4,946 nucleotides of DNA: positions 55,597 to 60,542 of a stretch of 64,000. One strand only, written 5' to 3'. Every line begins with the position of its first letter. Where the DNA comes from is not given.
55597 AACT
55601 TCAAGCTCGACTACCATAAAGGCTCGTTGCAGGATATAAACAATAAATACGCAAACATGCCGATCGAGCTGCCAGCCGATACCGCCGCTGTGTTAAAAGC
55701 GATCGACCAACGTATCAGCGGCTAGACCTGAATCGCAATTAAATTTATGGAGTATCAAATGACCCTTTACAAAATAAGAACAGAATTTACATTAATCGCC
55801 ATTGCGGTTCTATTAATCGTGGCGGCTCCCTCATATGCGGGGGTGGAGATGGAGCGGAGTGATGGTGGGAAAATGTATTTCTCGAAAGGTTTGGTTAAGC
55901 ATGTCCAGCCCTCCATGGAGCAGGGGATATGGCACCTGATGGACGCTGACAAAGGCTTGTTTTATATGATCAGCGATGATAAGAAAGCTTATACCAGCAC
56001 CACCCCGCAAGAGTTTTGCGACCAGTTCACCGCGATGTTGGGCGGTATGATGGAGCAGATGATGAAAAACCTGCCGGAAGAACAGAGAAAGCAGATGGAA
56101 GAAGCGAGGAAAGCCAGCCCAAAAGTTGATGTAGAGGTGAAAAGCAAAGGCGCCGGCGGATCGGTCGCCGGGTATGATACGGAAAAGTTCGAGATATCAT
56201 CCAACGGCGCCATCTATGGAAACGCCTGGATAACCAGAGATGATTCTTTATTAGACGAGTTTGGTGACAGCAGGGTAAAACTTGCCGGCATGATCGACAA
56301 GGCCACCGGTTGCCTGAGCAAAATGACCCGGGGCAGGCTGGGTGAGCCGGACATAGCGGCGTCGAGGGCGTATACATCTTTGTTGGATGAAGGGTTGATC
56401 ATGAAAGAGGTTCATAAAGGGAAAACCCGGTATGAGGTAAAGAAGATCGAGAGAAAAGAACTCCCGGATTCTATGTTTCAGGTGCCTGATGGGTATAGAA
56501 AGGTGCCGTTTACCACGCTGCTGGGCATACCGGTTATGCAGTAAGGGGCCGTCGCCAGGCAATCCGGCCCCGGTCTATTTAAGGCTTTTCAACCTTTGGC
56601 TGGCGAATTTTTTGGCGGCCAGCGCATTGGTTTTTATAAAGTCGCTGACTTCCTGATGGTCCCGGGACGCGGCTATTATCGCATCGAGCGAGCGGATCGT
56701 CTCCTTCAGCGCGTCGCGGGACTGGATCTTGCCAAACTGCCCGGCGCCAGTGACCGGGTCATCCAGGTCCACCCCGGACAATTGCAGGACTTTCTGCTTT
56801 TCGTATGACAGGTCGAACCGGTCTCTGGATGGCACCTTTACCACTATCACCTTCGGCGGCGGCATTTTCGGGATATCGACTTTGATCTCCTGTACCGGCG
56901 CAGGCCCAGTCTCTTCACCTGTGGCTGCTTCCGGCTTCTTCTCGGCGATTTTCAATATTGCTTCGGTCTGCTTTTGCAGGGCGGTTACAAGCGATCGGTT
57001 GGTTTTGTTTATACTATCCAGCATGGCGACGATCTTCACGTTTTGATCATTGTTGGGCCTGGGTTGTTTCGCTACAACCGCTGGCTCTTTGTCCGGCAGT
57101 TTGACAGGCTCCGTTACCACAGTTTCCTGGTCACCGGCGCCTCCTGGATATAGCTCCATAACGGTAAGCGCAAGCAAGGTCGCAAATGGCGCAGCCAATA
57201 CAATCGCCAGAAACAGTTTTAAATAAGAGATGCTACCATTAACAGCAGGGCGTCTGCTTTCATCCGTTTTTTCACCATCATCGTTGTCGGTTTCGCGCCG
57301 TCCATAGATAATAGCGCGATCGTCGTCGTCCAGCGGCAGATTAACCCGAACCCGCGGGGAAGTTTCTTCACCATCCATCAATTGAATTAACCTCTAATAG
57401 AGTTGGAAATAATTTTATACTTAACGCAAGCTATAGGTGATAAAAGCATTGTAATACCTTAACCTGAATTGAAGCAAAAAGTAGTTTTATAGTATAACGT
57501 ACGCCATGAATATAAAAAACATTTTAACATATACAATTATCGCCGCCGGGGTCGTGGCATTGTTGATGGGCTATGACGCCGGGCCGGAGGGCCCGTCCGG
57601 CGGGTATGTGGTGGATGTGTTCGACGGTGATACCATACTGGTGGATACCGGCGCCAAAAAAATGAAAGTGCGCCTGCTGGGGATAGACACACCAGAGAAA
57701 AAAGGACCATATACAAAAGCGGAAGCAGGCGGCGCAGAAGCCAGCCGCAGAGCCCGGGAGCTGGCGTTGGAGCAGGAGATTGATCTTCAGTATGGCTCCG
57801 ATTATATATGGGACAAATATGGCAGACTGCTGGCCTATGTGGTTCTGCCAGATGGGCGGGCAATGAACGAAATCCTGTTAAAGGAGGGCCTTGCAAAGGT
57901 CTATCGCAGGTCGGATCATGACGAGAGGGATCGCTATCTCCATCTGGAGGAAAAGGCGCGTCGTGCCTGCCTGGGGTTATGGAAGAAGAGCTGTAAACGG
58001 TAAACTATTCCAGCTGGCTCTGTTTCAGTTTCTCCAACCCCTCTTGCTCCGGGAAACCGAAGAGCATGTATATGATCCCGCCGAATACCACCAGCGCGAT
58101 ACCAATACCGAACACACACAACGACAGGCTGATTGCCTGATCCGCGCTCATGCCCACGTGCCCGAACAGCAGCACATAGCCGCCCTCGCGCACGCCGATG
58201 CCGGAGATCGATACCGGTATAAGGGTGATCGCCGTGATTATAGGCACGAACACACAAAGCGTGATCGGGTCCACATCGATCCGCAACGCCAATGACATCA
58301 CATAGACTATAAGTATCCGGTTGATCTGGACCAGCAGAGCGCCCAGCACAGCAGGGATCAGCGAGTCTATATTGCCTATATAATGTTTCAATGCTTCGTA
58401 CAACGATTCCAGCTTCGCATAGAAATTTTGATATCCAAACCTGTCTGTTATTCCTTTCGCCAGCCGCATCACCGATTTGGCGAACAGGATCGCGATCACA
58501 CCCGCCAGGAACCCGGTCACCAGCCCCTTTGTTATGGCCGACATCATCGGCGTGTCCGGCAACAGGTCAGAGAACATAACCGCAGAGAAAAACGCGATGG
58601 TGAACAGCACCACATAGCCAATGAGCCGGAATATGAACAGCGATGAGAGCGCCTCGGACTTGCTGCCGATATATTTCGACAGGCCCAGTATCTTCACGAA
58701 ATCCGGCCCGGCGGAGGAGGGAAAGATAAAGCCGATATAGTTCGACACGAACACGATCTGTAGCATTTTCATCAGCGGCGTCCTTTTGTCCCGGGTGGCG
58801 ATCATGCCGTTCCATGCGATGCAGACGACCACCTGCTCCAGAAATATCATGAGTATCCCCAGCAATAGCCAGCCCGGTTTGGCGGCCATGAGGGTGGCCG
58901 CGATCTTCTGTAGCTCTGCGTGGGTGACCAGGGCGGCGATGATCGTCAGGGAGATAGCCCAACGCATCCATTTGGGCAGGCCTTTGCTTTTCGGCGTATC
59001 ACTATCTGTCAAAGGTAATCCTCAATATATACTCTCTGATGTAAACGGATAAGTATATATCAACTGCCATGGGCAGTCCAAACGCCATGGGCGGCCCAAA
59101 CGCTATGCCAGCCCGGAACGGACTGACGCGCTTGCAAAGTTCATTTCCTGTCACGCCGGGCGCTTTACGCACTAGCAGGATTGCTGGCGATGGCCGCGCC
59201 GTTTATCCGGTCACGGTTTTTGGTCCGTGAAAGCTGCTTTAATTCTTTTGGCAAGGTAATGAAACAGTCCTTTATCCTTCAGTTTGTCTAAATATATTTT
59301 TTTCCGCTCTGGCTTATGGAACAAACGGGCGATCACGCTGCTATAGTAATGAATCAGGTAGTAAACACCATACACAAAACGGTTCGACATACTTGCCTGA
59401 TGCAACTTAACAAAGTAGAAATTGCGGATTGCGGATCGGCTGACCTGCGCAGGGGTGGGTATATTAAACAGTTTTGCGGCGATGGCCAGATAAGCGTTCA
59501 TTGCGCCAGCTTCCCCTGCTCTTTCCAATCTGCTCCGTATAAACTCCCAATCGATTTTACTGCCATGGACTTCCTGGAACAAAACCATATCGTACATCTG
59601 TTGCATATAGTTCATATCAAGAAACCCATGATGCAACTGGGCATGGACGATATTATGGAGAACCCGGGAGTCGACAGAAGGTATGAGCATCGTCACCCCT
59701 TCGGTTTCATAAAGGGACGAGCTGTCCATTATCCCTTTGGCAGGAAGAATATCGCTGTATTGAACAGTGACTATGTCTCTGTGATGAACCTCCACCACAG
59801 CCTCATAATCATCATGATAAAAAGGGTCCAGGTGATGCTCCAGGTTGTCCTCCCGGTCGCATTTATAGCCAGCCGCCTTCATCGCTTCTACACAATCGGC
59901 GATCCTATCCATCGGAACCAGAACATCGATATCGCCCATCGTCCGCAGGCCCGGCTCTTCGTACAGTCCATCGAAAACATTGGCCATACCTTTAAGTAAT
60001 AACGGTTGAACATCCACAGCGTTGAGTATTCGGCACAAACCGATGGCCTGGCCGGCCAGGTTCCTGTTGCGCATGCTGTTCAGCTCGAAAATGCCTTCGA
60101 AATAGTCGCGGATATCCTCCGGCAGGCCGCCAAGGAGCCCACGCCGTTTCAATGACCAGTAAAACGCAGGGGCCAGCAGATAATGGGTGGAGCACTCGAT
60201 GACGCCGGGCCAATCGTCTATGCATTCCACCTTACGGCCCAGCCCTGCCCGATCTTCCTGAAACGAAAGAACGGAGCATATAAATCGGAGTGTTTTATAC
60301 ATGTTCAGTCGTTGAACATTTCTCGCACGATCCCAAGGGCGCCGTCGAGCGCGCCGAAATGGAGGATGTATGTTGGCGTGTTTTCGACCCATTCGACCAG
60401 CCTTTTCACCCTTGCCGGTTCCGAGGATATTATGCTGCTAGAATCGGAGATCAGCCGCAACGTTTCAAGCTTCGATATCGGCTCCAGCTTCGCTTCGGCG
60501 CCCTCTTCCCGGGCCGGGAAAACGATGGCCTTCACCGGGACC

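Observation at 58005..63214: RiPP-like orphan context: PqqD(RRE)-HPr-kinase fusion stop/start coupled to a PF14907 nucleotidyltransferase, flanked by YeiH-type and flippase-like membrane proteins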

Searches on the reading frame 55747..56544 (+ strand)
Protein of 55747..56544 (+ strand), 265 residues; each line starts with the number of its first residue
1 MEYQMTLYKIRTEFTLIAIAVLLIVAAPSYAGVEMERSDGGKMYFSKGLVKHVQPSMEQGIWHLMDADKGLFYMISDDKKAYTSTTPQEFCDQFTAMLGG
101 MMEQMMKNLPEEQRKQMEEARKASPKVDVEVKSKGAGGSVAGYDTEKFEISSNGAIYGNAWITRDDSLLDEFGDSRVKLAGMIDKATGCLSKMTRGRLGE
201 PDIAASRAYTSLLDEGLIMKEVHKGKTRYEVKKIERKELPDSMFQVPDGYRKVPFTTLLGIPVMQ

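Call 71: search_protein_families(library=pfam, proteins=[window:55747-56544:+], max_evalue=0.001)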
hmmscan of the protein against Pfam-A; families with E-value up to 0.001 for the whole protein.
window:55747-56544:+ (265 aa): 1 family
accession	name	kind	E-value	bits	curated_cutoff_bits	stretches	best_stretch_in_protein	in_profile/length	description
PF14371.13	DUF4412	-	1.1e-08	35.5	21.6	1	219-250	160-191/191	Domain of unknown function (DUF4412)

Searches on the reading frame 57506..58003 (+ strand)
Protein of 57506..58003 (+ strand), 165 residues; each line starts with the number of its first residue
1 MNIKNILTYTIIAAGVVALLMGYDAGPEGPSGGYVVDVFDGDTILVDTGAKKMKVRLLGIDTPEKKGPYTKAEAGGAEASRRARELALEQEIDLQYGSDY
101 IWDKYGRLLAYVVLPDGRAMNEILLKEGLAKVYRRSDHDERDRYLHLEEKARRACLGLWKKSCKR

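Call 3: search_protein_families(library=pfam, proteins=[window:57506-58003:+], max_evalue=0.01)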
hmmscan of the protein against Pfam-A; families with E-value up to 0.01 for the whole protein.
window:57506-58003:+ (165 aa): 1 family
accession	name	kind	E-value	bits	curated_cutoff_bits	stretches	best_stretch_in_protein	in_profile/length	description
PF00565.23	SNase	-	7e-23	81.6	21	1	54-160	1-106/107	Staphylococcal nuclease homologue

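Call 4: search_protein_families(library=ncbifam, proteins=[window:57506-58003:+], max_evalue=0.01)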
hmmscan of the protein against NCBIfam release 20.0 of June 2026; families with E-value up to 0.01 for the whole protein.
window:57506-58003:+ (165 aa): 2 families
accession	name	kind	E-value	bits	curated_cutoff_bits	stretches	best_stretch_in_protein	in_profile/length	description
NF047694.1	TnucaseNucIStaph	equivalog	2.1e-22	79.4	250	1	34-160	48-175/175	thermonuclease NucI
NF047969.1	CaNuclEcnA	equivalog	5.8e-20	71.8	180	2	103-161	94-150/151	calcium-activated nuclease EcnA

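Call 87: search_protein_families(library=padloc, proteins=[window:57506-58003:+], max_evalue=0.001)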
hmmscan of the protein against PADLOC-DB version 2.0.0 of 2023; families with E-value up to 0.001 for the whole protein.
window:57506-58003:+ (165 aa): 1 family
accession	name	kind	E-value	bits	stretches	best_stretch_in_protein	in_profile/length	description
PDLC01096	C3a212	-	1.1e-21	75.3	1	34-162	49-179/279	SNc+LTD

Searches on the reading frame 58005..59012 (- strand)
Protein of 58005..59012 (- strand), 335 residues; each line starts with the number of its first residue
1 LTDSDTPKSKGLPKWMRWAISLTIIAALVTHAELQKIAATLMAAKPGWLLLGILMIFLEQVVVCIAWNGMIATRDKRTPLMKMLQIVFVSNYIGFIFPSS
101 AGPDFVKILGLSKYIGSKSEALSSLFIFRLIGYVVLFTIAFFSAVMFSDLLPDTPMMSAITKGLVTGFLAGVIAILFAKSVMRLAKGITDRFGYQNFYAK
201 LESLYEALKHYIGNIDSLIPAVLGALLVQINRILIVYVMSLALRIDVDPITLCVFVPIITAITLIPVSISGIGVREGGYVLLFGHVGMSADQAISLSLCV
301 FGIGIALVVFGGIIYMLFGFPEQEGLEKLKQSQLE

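Call 3: search_protein_families(library=pfam, proteins=[window:58005-59012:-], max_evalue=0.01)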
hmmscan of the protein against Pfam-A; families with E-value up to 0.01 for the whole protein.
window:58005-59012:- (335 aa): 1 family
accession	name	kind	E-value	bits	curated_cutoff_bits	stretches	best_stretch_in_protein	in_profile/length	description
PF03706.18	LPG_synthase_TM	-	4.1e-36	125.4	33.4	1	19-310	6-300/302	Lysylphosphatidylglycerol synthase TM region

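Call 4: search_protein_families(library=ncbifam, proteins=[window:58005-59012:-], max_evalue=0.01)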
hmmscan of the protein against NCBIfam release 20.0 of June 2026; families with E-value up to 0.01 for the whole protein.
window:58005-59012:- (335 aa): 2 families
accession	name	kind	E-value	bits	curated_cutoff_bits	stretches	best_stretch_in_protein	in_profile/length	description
TIGR00374.1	TIGR00374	subfamily_domain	1.9e-15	57.1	43.2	1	19-305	2-299/323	flippase-like domain-containing protein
TIGR03476.1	HpnL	subfamily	8.4e-10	38.4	195.65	1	15-299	6-298/318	putative membrane protein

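Call 87: search_protein_families(library=padloc, proteins=[window:58005-59012:-], max_evalue=0.001)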
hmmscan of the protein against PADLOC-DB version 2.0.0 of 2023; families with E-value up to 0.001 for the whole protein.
window:58005-59012:- (335 aa): 0 families

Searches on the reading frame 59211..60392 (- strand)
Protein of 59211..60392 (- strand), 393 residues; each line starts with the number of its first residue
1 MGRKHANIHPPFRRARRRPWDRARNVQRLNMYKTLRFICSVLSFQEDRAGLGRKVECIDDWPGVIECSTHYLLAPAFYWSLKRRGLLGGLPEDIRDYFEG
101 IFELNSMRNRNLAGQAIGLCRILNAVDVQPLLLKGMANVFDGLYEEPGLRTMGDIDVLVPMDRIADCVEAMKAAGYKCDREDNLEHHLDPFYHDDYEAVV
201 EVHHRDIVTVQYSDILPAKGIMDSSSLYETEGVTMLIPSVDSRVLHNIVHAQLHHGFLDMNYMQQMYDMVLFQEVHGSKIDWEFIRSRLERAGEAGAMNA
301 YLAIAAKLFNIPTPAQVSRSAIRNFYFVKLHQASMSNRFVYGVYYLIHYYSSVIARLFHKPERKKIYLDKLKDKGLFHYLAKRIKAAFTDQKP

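Call 3: search_protein_families(library=pfam, proteins=[window:59211-60392:-], max_evalue=0.01)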
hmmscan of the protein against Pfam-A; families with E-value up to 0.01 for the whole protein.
window:59211-60392:- (393 aa): 1 family
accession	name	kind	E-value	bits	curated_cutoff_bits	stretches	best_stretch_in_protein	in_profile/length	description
PF14907.12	NTP_transf_5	-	5.7e-38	131.3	31.2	1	60-310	4-249/249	Uncharacterised nucleotidyltransferase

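Call 4: search_protein_families(library=ncbifam, proteins=[window:59211-60392:-], max_evalue=0.01)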
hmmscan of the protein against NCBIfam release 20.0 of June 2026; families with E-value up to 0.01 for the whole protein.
window:59211-60392:- (393 aa): 0 families

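Call 36: search_solved_structures(query=window:59211-60302:-, max_evalue=1)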
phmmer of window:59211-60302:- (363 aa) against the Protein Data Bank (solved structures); distinct sequences matched with E-value up to 1: 1.
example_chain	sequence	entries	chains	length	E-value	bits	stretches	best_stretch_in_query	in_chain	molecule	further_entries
4v3p_Le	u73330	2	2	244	0.99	11.6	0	19-70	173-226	Ribosomal protein L7 | 60S ribosomal protein L30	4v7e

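Call 39: list_cluster_members(proteins=[P0001, window:59211-60302:-, window:61508-62659:-, window:62960-63157:-, window:58005-59012:-])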
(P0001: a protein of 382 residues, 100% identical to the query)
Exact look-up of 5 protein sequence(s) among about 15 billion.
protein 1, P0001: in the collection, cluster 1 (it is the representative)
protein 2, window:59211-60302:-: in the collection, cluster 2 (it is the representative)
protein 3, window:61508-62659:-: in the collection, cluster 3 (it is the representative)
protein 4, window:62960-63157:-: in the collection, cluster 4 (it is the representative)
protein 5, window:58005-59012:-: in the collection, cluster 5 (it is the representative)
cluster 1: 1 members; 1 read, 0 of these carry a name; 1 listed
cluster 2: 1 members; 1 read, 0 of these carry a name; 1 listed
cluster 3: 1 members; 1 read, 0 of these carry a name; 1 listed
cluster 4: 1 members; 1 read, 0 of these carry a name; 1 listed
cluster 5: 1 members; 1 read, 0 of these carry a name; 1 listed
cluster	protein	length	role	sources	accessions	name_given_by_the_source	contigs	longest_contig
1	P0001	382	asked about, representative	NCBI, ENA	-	-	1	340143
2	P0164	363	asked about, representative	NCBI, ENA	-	-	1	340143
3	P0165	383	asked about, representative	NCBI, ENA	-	-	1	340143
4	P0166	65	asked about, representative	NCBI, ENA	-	-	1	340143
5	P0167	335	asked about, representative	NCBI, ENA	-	-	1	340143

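Call 87: search_protein_families(library=padloc, proteins=[window:59211-60302:-], max_evalue=0.001)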
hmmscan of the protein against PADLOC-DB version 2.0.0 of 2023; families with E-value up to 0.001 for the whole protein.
window:59211-60302:- (363 aa): 0 families

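Call 90: predict_structure(protein=window:59211-60302:-)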
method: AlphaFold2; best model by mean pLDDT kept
length: 363 residues; sequences in the alignment: 1
mean_pLDDT: 39.1   pTM: 0.29
mean pLDDT of the five models: 39.1, 32.9, 32.7, 30.3, 29.2
residues with pLDDT >= 90: 0; 70-90: 0; 50-70: 26; < 50: 337
segments of 3 or more residues with pLDDT < 50: 1-67, 70-129, 151-169, 177-363
pLDDT, mean of each block of 10 residues (from residue 1): 38 39 38 30 40 45 46 34 31 34 40 39 45 57 55 42 46 49 37 27 24 34 32 38 35 42 44 44 37 32 38 43 34 42 41 39 32
secondary structure, 60 per line:
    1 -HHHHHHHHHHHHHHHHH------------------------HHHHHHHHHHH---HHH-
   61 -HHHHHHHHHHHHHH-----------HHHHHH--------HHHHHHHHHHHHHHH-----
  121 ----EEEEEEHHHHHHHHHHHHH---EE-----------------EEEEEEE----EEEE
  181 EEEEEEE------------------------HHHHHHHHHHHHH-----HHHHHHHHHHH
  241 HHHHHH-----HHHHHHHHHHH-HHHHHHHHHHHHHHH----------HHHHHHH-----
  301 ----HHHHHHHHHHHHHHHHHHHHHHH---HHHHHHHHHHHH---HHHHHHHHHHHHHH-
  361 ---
elements in order: H2-18 H43-53 H62-75 H87-92 H101-115 E125-130 H131-143 E166-172 E177-187 H212-224 H230-246 H252-262 H264-278 H289-295 H305-327 H331-342 H346-359
